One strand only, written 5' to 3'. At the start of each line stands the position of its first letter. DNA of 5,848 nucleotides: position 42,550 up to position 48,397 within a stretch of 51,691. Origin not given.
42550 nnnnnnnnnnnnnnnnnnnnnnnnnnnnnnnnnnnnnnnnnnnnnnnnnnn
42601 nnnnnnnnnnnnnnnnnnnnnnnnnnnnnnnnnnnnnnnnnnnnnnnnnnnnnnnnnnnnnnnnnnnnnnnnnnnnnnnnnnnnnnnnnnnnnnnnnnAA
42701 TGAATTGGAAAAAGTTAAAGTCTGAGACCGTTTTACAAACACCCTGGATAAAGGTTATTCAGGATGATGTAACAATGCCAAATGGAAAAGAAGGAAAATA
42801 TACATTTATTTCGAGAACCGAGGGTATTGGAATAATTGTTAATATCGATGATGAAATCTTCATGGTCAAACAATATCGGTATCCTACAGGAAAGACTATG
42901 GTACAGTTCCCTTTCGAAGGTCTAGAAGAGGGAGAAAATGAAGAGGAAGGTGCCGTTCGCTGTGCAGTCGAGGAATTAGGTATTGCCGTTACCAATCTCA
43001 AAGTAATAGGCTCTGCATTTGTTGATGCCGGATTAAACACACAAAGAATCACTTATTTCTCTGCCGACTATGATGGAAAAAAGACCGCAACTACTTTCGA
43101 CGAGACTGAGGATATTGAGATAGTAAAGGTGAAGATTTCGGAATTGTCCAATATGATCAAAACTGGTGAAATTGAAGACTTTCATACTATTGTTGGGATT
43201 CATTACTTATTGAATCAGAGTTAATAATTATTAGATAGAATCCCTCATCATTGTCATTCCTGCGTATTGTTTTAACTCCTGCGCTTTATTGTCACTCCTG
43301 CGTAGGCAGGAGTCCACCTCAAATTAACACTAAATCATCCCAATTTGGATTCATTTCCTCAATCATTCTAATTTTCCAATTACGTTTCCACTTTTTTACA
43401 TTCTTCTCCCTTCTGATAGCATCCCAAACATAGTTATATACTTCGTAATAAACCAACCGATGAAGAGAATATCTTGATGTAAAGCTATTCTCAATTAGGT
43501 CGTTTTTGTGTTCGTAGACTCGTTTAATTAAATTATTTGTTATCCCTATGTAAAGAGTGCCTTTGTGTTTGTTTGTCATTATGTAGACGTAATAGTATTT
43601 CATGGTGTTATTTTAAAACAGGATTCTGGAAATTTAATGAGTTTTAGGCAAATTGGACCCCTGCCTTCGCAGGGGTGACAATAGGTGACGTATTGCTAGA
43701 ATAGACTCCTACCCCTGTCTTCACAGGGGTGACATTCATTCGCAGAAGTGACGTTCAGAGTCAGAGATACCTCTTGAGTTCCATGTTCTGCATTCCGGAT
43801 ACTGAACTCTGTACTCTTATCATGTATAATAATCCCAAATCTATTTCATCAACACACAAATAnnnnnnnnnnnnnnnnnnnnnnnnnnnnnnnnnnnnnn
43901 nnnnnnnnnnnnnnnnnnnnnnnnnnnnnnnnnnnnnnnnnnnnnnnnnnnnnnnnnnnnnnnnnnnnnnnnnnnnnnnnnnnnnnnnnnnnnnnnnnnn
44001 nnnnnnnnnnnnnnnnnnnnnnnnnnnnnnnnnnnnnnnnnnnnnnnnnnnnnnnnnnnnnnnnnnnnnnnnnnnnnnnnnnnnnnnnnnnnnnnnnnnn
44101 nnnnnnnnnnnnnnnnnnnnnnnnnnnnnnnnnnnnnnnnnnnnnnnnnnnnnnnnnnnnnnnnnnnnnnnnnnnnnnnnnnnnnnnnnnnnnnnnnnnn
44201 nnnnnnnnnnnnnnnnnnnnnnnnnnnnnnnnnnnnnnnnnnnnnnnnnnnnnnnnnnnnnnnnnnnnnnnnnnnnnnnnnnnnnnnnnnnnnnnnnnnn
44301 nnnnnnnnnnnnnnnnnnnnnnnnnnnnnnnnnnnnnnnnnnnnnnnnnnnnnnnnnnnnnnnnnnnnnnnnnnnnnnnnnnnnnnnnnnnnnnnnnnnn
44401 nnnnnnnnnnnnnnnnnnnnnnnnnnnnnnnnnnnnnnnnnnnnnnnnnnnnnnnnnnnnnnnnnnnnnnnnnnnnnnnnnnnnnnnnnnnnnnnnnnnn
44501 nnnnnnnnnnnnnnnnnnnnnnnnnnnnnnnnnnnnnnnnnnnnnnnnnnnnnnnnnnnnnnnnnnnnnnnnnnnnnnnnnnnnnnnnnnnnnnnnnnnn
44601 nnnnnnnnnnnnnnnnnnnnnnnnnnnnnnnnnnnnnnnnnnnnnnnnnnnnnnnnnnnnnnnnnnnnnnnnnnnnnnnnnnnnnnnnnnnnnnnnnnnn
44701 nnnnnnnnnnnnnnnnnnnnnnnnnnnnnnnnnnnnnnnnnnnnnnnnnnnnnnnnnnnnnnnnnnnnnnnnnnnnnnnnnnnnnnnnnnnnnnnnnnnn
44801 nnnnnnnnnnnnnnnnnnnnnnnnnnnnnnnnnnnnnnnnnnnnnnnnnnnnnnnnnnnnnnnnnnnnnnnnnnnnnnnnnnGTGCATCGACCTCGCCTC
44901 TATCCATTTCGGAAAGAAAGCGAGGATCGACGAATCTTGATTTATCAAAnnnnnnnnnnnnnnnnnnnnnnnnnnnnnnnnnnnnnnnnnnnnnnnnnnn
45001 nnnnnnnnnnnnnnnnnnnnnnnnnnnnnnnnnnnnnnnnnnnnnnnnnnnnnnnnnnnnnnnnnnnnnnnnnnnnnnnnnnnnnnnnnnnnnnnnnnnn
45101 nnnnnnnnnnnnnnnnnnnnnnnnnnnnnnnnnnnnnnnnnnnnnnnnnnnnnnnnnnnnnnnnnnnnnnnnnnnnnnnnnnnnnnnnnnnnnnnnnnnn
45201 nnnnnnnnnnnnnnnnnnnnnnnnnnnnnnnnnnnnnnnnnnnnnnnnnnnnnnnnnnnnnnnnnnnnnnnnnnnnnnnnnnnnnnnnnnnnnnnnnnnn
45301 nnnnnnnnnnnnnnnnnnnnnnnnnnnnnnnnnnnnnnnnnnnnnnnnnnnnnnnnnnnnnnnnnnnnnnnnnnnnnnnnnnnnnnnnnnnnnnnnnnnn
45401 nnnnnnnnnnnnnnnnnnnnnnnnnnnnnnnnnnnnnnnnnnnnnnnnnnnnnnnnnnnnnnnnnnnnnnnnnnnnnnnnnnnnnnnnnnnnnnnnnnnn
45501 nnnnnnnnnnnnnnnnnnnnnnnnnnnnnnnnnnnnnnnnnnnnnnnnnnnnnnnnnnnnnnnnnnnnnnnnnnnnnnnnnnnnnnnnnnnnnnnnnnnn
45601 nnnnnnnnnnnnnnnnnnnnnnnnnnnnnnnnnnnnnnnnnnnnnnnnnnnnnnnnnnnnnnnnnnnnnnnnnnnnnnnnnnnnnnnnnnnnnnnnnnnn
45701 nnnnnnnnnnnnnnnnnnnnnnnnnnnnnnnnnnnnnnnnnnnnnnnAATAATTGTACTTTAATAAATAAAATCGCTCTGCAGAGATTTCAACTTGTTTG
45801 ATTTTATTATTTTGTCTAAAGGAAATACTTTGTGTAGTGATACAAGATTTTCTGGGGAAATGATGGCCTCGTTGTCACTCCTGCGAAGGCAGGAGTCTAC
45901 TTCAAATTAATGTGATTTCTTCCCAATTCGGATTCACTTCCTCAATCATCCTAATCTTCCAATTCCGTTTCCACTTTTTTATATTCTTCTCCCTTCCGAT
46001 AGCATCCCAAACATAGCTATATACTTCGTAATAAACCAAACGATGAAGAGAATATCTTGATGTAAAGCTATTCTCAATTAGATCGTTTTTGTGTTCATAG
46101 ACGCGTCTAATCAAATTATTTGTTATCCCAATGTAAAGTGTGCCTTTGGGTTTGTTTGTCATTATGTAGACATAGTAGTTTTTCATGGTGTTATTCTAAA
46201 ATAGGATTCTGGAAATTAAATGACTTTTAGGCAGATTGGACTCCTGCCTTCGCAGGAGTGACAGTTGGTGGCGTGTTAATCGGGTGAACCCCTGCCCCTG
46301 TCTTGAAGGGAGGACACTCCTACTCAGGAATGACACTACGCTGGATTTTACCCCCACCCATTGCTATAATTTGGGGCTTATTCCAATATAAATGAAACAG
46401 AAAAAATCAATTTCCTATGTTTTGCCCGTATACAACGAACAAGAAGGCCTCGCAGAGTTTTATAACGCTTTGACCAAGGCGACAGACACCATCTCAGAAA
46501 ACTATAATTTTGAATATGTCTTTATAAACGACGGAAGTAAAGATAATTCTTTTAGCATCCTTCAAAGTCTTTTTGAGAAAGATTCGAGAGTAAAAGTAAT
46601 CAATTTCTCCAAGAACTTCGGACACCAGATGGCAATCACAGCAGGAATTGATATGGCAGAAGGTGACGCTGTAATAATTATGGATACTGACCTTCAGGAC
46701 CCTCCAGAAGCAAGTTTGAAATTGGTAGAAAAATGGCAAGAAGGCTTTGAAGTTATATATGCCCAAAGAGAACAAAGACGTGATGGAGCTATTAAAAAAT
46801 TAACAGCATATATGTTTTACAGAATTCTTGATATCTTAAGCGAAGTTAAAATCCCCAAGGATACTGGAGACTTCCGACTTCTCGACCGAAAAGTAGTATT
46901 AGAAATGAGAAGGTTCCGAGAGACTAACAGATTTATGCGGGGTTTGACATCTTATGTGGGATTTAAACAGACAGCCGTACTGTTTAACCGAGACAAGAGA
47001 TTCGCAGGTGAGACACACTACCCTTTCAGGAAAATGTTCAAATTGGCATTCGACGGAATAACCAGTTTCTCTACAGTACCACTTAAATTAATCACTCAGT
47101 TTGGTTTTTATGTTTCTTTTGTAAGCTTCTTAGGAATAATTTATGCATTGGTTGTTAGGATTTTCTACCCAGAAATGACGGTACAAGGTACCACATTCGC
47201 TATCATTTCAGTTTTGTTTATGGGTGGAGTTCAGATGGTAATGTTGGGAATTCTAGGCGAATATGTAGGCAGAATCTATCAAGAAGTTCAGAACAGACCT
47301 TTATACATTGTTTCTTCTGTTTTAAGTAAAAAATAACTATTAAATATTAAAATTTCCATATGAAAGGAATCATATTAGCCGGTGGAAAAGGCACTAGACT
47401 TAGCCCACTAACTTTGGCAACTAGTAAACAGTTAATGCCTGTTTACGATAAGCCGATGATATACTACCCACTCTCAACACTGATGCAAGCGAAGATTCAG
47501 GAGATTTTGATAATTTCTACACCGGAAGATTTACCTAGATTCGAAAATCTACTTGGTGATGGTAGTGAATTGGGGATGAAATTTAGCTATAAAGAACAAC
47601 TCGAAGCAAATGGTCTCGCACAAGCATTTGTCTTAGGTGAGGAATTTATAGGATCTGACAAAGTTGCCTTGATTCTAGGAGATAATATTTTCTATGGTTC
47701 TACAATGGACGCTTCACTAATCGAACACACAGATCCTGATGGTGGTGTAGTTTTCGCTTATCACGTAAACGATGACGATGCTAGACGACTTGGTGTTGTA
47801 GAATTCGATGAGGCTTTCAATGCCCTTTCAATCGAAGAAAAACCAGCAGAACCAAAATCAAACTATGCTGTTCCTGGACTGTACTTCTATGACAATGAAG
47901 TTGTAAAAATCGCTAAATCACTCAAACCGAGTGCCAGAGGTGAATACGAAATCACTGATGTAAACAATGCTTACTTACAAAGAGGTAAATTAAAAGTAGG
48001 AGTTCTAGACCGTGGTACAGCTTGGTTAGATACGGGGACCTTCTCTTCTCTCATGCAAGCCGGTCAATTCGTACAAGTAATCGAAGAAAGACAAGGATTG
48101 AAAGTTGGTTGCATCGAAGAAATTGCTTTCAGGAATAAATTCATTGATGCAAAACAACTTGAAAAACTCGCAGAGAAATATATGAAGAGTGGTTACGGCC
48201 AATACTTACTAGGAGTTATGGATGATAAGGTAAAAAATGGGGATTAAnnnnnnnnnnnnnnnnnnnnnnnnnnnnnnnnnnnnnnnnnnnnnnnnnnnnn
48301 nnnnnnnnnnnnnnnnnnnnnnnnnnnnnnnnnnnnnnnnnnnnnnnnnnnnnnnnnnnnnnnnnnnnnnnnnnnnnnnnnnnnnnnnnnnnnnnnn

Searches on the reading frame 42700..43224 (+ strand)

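Call 74: search_protein_families(library=pfam, proteins=[window:42700-43224:+], max_evalue=0.001)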
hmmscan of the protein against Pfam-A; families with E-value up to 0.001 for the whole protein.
window:42700-43224:+ (174 aa): 1 family
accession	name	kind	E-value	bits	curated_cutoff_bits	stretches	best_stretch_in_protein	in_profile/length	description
PF00293.34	NUDIX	-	2.2e-10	41.1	21.1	1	42-145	5-116/134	NUDIX domain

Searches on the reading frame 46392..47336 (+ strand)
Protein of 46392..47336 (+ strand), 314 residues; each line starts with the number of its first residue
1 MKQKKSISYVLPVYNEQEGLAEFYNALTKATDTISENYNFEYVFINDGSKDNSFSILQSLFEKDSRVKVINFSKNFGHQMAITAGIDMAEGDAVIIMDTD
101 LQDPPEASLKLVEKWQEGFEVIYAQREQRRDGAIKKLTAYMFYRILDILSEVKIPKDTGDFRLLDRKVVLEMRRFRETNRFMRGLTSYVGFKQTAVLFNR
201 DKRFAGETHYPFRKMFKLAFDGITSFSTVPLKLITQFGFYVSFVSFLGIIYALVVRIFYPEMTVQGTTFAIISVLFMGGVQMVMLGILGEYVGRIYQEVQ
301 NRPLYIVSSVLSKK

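Call 73: search_protein_families(library=pfam, proteins=[window:46392-47336:+], max_evalue=0.001)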
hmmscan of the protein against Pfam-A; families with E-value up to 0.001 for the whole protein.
window:46392-47336:+ (314 aa): 2 families
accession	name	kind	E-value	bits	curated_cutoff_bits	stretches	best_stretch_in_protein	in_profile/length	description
PF00535.33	Glycos_transf_2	-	1.5e-29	103.5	23.3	1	8-169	1-164/168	Glycosyl transferase family 2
PF10111.15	Glyco_tranf_2_2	-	0.00044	20.3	27.3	1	37-101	27-92/276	Glycosyltransferase like family 2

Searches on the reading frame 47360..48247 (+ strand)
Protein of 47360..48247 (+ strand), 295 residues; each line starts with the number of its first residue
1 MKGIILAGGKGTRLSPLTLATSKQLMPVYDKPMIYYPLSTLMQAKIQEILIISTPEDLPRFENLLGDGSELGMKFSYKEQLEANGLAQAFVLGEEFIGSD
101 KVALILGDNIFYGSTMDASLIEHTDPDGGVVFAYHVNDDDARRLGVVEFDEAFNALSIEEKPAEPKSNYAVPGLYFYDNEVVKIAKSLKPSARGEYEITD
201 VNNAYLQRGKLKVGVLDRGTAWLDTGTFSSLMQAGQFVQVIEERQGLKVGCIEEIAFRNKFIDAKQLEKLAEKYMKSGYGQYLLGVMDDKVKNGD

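Call 73: search_protein_families(library=pfam, proteins=[window:47360-48247:+], max_evalue=0.001)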
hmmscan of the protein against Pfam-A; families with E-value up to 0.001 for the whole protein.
window:47360-48247:+ (295 aa): 2 families
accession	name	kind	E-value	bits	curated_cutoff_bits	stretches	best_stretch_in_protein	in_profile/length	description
PF00483.29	NTP_transferase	-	1.1e-68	231.9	21.2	1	2-238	1-242/245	Nucleotidyl transferase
PF12804.13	NTP_transf_3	-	1.8e-11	45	27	1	3-136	1-123/160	MobA-like NTP transferase domain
